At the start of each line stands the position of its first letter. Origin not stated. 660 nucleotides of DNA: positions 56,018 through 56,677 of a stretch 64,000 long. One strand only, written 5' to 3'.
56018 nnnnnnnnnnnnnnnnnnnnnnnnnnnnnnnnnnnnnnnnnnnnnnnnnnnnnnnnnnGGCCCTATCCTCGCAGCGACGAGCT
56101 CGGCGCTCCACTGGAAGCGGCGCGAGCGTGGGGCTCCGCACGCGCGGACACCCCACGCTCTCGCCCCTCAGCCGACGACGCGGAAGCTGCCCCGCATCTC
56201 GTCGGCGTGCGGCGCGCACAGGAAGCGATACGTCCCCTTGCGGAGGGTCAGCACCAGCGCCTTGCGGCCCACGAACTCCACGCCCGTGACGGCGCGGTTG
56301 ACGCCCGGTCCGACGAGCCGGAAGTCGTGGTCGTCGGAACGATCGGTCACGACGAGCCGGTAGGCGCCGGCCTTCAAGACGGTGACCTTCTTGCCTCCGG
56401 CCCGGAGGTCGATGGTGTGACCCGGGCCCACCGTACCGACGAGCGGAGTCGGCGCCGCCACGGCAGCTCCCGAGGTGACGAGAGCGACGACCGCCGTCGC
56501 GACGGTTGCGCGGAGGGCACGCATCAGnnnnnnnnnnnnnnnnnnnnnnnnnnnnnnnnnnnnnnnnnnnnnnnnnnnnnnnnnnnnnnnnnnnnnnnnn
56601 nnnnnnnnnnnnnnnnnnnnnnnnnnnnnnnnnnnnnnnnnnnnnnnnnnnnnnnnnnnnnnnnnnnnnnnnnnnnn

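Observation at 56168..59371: Two-component system flanked on both sides by paralogous small secreted 2-Cys proteins, one co-transcribed with a cupredoxin-like protein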

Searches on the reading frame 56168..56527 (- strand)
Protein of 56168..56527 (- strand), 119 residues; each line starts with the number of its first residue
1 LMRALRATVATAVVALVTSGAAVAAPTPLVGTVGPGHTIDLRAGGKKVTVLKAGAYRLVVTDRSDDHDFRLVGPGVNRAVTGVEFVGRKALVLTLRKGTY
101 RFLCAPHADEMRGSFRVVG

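Call 5: search_protein_families(library=pfam, proteins=[window:56168-56527:-], max_evalue=1)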
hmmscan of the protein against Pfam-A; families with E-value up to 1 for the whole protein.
window:56168-56527:- (119 aa): 2 families
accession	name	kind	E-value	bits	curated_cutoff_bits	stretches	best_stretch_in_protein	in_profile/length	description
PF00127.26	Copper-bind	-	0.0047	17.8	21.2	1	91-117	71-98/99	Copper binding proteins, plastocyanin/azurin family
PF13473.12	Cupredoxin_1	-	0.22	12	27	0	93-114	81-101/104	Cupredoxin-like domain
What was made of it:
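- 56168..56524 (-): Cup: exported small blue-copper (type-1 cupredoxin) protein, 118 aa. Its start overlaps the A stop codon (TGATG). Weak Pfam Copper-bind hit, E=0.005 (call 5).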

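Call 7: search_protein_families(library=ncbifam, proteins=[window:56168-56527:-], max_evalue=1)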
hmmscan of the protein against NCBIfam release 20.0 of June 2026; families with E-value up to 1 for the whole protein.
window:56168-56527:- (119 aa): 4 families
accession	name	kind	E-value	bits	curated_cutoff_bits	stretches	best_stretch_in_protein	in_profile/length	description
TIGR02657.1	amicyanin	equivalog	0.029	14.8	110.2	1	72-114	37-79/83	amicyanin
NF045619.1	adhes_GNV_Cterm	subfamily_domain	0.042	13.1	180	1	32-104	2-78/458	BapA/Bap/LapF family large adhesin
NF041757.1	EfeO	equivalog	0.16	11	270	1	49-117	33-106/359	iron uptake system protein EfeO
NF040942.2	hypo_ExtJ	equivalog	0.66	10.4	52.5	1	3-54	2-53/77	selenite/tellurite reduction operon protein ExtJ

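Call 10: search_solved_structures(query=window:56168-56527:-, max_evalue=10, show_alignments=2)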
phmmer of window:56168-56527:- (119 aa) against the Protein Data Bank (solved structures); distinct sequences matched with E-value up to 10: 10.
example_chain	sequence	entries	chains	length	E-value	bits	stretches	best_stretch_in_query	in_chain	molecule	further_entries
1pla_A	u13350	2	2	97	0.055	16.9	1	73-113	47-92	PLASTOCYANIN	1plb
1byo_A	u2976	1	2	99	0.063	16.7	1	87-109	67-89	PROTEIN (PLASTOCYANIN)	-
1byp_A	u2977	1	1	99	0.066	16.7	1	88-109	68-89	PROTEIN (PLASTOCYANIN)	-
1kdi_A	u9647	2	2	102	0.5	13.8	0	97-116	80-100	PLASTOCYANIN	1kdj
1pmy_A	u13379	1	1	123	0.89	13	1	75-108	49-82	PSEUDOAZURIN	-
1oow_A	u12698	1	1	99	0.96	12.9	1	91-109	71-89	Plastocyanin, chloroplast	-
1ag6_A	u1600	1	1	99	0.96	12.9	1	91-109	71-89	PLASTOCYANIN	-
1ylb_B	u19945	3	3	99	0.96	12.9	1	91-109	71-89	Plastocyanin, chloroplast | PLASTOCYANIN | Plastocyanin, chloroplastic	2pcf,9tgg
1tef_A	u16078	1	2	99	1.2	12.6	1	92-109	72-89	Plastocyanin, chloroplast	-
1teg_A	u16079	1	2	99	1.2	12.6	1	92-109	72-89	Plastocyanin, chloroplast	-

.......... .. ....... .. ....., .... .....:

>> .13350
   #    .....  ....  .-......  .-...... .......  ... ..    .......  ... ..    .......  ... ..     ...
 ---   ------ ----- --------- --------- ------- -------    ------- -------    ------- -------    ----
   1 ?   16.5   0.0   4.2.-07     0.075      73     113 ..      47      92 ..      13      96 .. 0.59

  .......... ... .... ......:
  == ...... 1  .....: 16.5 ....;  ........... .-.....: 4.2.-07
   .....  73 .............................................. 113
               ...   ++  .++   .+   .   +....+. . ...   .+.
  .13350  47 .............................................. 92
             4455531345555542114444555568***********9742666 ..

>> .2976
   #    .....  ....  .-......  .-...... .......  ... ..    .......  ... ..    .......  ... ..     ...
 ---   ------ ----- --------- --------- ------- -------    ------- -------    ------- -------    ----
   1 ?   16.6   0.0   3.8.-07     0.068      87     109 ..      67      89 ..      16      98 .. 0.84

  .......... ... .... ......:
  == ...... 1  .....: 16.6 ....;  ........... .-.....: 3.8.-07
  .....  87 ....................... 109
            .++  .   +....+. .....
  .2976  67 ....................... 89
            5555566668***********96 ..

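Call 40: find_homologous_proteins(query=window:56168-56524:-, max_evalue=0.001)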
Query window:56168-56524:- (118 aa): 295 proteins with E <= 0.001 among 490 candidates; the best 120 are listed.
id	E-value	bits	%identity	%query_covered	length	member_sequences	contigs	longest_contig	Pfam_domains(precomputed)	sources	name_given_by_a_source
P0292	3.9e-68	244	100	100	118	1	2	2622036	-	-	-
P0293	2.7e-51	190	84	80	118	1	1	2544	-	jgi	jgi:plastocyanin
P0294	2.8e-51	190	81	80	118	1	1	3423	-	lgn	-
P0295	2.4e-49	184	82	85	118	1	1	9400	-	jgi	jgi:plastocyanin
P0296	1.8e-48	181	84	78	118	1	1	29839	-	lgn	-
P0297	4.5e-48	180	75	97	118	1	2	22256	-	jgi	jgi:plastocyanin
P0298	2.2e-46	174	80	82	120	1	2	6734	-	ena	-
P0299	7.0e-45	170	78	80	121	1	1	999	-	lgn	-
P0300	1.1e-44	169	81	75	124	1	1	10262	-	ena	-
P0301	1.2e-44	169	75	92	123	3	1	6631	-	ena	-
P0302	4.2e-44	167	73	92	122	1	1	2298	-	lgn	-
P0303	5.0e-44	167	76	93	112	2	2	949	-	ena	-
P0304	5.7e-44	167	74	80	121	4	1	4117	-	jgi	jgi:hypothetical protein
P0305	1.2e-43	166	80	80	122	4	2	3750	-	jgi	jgi:hypothetical protein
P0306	1.3e-43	166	72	95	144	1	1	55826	-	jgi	jgi:hypothetical protein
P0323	1.6e-41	159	65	93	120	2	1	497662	-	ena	-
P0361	2.2e-36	142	62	88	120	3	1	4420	PF00127.27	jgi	jgi:plastocyanin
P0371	1.4e-34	136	65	78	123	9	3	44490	-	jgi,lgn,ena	-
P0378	4.8e-34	135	62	88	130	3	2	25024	PF00127.27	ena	-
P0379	5.4e-34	135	64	83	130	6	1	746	PF00127.27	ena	-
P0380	8.9e-34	134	63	83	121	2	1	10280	PF00127.27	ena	-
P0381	9.2e-34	134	64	81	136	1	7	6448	PF00127.27,PF13473.13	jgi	jgi:plastocyanin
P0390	2.8e-33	132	62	77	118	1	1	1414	PF00127.27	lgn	-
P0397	2.2e-32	129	58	92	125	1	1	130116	-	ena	-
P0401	8.2e-32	128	57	96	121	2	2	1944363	PF00127.27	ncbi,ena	-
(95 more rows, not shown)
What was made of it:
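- On Type-1 (blue) copper cupredoxin: Some homologs carry PF00127 (call 40).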

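Call 42: search_solved_structures(query=A3, max_evalue=1, show_alignments=2)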
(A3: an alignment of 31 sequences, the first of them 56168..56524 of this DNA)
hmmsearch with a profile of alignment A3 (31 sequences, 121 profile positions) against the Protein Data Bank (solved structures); distinct sequences matched with E-value up to 1: 33.
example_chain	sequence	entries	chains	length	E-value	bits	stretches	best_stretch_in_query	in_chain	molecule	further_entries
1pla_A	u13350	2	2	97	0.0018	21.5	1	95-120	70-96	PLASTOCYANIN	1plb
1byp_A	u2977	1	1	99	0.0055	19.9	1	95-119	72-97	PROTEIN (PLASTOCYANIN)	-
1byo_A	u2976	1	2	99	0.0056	19.9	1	95-119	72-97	PROTEIN (PLASTOCYANIN)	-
1kdi_A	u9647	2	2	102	0.035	17.3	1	100-120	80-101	PLASTOCYANIN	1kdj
2bz7_A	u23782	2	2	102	0.038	17.2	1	100-120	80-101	PLASTOCYANIN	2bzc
1ylb_B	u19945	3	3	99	0.076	16.2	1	95-119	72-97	Plastocyanin, chloroplast | PLASTOCYANIN | Plastocyanin, chloroplastic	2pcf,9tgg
1oow_A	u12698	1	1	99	0.076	16.2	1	95-119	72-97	Plastocyanin, chloroplast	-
1ag6_A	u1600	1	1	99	0.076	16.2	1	95-119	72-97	PLASTOCYANIN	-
9pcy_A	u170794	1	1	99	0.096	15.9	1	93-119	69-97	PLASTOCYANIN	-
1teg_A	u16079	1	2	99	0.11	15.7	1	98-119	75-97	Plastocyanin, chloroplast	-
1tef_A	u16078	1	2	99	0.11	15.7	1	98-119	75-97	Plastocyanin, chloroplast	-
6yez_P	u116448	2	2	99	0.11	15.7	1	97-119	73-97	Plastocyanin, chloroplastic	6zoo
5u7n_A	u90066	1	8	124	0.12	15.6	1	56-111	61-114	Cytochrome c oxidase subunit 2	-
2hx7_A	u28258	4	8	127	0.18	15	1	77-118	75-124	Azurin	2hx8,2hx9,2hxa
3fsv_A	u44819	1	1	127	0.19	15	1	77-119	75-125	Azurin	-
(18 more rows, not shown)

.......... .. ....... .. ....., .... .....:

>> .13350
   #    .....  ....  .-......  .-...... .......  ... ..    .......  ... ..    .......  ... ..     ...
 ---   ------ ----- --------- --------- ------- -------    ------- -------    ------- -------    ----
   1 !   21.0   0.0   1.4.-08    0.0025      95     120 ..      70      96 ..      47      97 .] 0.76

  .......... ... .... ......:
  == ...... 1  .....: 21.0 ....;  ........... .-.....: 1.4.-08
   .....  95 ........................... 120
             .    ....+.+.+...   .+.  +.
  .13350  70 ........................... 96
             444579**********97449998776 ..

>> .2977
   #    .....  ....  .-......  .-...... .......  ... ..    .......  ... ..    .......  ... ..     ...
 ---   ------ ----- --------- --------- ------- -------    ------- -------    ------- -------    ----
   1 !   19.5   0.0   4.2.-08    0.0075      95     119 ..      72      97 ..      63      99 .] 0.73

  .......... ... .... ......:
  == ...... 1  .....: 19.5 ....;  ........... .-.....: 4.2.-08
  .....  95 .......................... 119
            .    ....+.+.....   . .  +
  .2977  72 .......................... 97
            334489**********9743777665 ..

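Call 44: find_encoding_contigs(protein=P0323, flank=5000, max_places=2)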
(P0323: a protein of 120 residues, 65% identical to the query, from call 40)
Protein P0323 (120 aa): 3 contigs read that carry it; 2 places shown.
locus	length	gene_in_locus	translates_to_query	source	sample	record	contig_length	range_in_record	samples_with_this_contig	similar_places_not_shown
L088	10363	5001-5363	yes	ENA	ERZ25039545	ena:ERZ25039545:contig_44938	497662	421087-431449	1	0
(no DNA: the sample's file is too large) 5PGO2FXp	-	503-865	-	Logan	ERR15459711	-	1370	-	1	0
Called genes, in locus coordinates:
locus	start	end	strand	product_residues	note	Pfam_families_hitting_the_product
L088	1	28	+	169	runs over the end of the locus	PF08327:AHSA1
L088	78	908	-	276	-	PF13489:Methyltransf_23 (weak), PF01209:Ubie_methyltran, PF13847:Methyltransf_31, PF08241:Methyltransf_11, PF08242:Methyltransf_12, PF13649:Methyltransf_25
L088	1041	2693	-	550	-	PF13424:TPR_12 (faint), PF17874:TPR_MalT (faint), PF00196:GerE, PF04545:Sigma70_r4 (weak)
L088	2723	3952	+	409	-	PF13091:PLDc_2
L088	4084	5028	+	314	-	PF13230:GATase_4, PF13522:GATase_6 (weak)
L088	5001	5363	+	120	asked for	-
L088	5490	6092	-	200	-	-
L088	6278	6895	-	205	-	PF00440:TetR_N, PF17935:TetR_C_27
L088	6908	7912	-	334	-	PF00248:Aldo_ket_red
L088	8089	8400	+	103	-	PF12840:HTH_20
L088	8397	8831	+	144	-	PF10604:Polyketide_cyc2, PF08327:AHSA1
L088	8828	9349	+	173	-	-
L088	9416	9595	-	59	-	-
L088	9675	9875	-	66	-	-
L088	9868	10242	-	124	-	PF07332:Phage_holin_3_6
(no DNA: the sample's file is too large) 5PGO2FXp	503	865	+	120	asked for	-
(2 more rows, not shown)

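Call 45: find_encoding_contigs(protein=P0401, flank=5000, max_places=2)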
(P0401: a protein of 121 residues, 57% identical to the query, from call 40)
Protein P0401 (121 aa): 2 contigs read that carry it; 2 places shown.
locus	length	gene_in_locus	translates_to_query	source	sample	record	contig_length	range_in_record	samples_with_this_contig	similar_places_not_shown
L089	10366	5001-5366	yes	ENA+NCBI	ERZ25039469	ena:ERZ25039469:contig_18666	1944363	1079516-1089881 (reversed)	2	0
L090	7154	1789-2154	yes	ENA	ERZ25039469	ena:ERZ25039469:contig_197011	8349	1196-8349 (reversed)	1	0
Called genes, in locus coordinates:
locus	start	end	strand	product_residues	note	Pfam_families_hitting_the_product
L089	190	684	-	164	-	PF00561:Abhydrolase_1 (weak), PF12697:Abhydrolase_6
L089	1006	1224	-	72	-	PF01872:RibD_C (weak)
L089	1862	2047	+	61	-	-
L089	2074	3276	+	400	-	PF00353:HemolysinCabind (weak)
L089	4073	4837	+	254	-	PF00353:HemolysinCabind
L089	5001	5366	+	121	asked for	PF00127:Copper-bind (faint)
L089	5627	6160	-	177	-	-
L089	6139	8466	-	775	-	PF13860:FlgD_ig (faint)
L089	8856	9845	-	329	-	PF00027:cNMP_binding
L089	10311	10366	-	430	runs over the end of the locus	PF00005:ABC_tran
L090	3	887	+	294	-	?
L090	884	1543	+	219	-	PF00353:HemolysinCabind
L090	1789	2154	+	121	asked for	PF00127:Copper-bind (faint)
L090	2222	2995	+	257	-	-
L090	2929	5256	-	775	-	PF13860:FlgD_ig (faint)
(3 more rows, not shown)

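Call 46: find_encoding_contigs(protein=P0397, flank=5000, max_places=2)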
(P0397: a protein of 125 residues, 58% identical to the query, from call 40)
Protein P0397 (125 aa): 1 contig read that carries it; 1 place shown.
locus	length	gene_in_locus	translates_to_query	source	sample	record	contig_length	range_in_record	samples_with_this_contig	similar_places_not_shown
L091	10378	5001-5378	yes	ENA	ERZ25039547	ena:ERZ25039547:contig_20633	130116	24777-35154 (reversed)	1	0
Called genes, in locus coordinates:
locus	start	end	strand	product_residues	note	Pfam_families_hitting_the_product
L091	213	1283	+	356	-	PF01966:HD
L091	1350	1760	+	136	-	-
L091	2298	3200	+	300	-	PF13487:HD_5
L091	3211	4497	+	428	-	PF13280:WYL, PF25583:WCX, PF19187:HTH_PafC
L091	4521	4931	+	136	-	PF25583:WCX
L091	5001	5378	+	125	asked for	-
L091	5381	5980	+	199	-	-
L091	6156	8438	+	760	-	PF01804:Penicil_amidase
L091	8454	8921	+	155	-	PF01243:PNPOx_N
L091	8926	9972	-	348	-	PF00930:DPPIV_N (faint), PF26549:Tricorn_N, PF26550:Tricorn_2nd, PF07676:PD40, PF26549:Tricorn_N, PF07676:PD40, PF26549:Tricorn_N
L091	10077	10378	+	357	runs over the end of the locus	PF00483:NTP_transferase, PF12804:NTP_transf_3, PF25087:GMPPB_C (faint)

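Call 47: find_encoding_contigs(protein=P0371, flank=5000, max_places=2)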
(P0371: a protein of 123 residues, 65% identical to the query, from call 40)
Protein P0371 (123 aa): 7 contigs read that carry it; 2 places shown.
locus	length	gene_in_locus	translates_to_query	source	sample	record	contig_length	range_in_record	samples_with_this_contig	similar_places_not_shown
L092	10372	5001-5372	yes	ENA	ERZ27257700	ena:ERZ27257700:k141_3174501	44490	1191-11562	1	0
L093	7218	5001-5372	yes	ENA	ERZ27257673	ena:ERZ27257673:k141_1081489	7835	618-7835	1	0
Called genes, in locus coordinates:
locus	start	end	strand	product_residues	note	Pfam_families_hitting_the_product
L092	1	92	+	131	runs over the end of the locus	PF00027:cNMP_binding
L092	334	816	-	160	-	-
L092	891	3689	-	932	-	PF13191:AAA_16, PF13424:TPR_12 (faint), PF00196:GerE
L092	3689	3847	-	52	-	-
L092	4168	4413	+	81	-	-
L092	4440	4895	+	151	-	PF08327:AHSA1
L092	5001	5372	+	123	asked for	-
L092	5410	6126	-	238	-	PF05988:DUF899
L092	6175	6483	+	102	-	PF12840:HTH_20, PF01022:HTH_5, PF13412:HTH_24 (weak), PF12802:MarR_2, PF13551:HTH_29 (weak)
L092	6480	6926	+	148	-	PF08327:AHSA1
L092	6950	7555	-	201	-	PF06210:DUF1003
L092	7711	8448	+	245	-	PF05988:DUF899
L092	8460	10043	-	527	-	PF00270:DEAD, PF00271:Helicase_C, PF16124:RecQ_Zn_bind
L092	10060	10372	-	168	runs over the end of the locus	PF14534:DUF4440 (weak)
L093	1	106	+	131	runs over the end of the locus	PF00027:cNMP_binding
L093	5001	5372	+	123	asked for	-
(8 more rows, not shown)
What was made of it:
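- Tried and rejected: Rejected, because its relatives sit in unrelated contexts (calls 44-47).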

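Call 56: predict_structure(alignment_id=A3)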
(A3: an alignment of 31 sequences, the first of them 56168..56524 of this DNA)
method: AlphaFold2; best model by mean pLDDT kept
length: 118 residues; sequences in the alignment: 31
mean_pLDDT: 86.3   pTM: 0.73
mean pLDDT of the five models: 86.3, 81.9, 80.7, 78.8, 77.5
residues with pLDDT >= 90: 76; 70-90: 21; 50-70: 16; < 50: 5
segments of 3 or more residues with pLDDT < 50: 1-5
pLDDT, mean of each block of 10 residues (from residue 1): 48 55 89 90 96 97 91 95 92 97 90 96
secondary structure, 60 per line:
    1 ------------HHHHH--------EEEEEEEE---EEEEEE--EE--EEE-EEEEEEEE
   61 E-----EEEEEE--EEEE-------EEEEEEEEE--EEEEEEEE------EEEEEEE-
elements in order: H13-17 E26-33 E37-42 E49-51 E53-61 E67-72 E75-78 E86-94 E97-104 E111-117
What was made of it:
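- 56168..56524 (-): The AF2 model has pLDDT 86 (call 56).
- On Type-1 (blue) copper cupredoxin: AF2 pLDDT 86 (call 56).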

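Call 59: fold_search(model_id=the predicted structure, library=pdb)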
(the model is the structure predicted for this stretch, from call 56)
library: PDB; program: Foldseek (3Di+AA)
matches with E <= 10: 1335; with E <= 0.001: 89
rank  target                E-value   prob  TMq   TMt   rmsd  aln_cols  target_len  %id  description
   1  5u7n_B                8.2e-05  1.00  0.54  0.54   3.3        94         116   18  CRYSTAL STRUCTURE OF A CHIMERIC CUA DOMAIN (SUBUNIT II) OF CYTOCHROME BA3 FROM THERMUS THERMOPHILUS WITH THE AMICYANIN (released 2017-11-22)
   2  4hcf_B                8.7e-05  1.00  0.56  0.67   3.4       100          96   17  Crystal Structure of Uncharacterized Cupredoxin-like Domain Protein Cupredoxin_1 with Copper Bound from Bacillus anthr (released 2012-10-17)
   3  7wgu_B                9.2e-05  1.00  0.53  0.20   4.1       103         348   16  Crystal structure of metal-binding protein EfeO from Escherichia coli (released 2022-12-14)
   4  2cak                  9.7e-05  1.00  0.48  0.39   5.1       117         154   21  1.27Angstrom Structure of Rusticyanin from Thiobacillus ferrooxidans (released 2006-03-08)
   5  5u7n_G                1.1e-04  1.00  0.53  0.56   3.7        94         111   20  CRYSTAL STRUCTURE OF A CHIMERIC CUA DOMAIN (SUBUNIT II) OF CYTOCHROME BA3 FROM THERMUS THERMOPHILUS WITH THE AMICYANIN (released 2017-11-22)
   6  7wgu_A                1.3e-04  1.00  0.57  0.21   3.7       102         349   14  Crystal structure of metal-binding protein EfeO from Escherichia coli (released 2022-12-14)
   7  1fwx_B                1.3e-04  1.00  0.54  0.13   3.5       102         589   16  CRYSTAL STRUCTURE OF NITROUS OXIDE REDUCTASE FROM P. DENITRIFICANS (released 2001-09-25)
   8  2dv6_A                1.6e-04  1.00  0.55  0.18   3.9       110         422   14  Crystal structure of nitrite reductase from Hyphomicrobium denitrificans (released 2007-02-20)
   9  1fwx_A                1.7e-04  1.00  0.52  0.12   3.5       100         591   16  CRYSTAL STRUCTURE OF NITROUS OXIDE REDUCTASE FROM P. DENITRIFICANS (released 2001-09-25)
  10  1fwx_C                1.8e-04  1.00  0.53  0.13   3.4       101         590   16  CRYSTAL STRUCTURE OF NITROUS OXIDE REDUCTASE FROM P. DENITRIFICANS (released 2001-09-25)
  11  1gy2_A                1.8e-04  1.00  0.51  0.41   4.8       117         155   21  Crystal structure of Met148Leu rusticyanin (released 2002-05-23)
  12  5u7n_E                1.9e-04  1.00  0.52  0.54   3.7        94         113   20  CRYSTAL STRUCTURE OF A CHIMERIC CUA DOMAIN (SUBUNIT II) OF CYTOCHROME BA3 FROM THERMUS THERMOPHILUS WITH THE AMICYANIN (released 2017-11-22)
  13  1a8z                  1.9e-04  1.00  0.55  0.44   4.9       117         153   18  STRUCTURE DETERMINATION OF A 16.8KDA COPPER PROTEIN RUSTICYANIN AT 2.1A RESOLUTION USING ANOMALOUS SCATTERING DATA WITH  (released 1998-06-17)
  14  3ie9                  1.9e-04  1.00  0.49  0.54   3.8        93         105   16  Structure of oxidized M98L mutant of amicyanin (released 2009-10-06)
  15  1a3z                  2.0e-04  1.00  0.55  0.45   4.6       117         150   21  REDUCED RUSTICYANIN AT 1.9 ANGSTROMS (released 1998-07-29)
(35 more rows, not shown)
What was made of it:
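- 56168..56524 (-): All 50 top Foldseek PDB hits listed are cupredoxins (call 59).
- On Type-1 (blue) copper cupredoxin: All 50 top Foldseek PDB hits listed are cupredoxins, with TM up to 0.70 on the target (call 59).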
